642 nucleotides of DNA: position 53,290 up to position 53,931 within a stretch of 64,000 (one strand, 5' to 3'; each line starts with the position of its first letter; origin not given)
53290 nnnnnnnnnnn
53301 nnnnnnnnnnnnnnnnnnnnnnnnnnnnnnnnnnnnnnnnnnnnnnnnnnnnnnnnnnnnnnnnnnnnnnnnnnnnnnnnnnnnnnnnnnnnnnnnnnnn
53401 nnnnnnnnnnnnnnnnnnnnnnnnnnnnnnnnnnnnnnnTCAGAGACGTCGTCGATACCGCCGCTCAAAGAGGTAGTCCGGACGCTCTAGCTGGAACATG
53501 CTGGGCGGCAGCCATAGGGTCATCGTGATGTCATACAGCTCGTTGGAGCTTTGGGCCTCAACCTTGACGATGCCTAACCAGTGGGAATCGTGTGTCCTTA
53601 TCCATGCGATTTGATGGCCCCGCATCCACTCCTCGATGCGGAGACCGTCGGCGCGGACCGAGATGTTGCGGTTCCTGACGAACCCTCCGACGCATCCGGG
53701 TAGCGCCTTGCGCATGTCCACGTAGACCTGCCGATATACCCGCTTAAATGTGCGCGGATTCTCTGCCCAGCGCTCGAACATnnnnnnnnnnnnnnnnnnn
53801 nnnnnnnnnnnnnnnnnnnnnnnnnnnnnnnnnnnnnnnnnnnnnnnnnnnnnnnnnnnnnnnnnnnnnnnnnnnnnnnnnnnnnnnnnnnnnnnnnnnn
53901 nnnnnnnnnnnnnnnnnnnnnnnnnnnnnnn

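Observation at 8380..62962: Family of at least seven repeated leftward promoter-operator-leader modules sharing a 7-4-7 palindrome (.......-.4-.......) and a GGGA-N4-5-AACCC start-associated leader motif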

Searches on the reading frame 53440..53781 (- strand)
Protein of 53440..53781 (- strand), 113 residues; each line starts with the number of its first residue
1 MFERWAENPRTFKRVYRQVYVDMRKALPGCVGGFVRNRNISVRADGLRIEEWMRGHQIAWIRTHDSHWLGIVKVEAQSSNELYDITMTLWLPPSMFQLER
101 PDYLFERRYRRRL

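Call 105: search_protein_families(library=phrogs, max_evalue=0.001, proteins=[window:53440-53781:-])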
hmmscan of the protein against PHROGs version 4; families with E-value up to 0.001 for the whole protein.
window:53440-53781:- (113 aa): 1 family
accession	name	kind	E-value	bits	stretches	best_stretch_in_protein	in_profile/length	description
phrog_37248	-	unknown function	3.9e-74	248.1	1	1-113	24-138/139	-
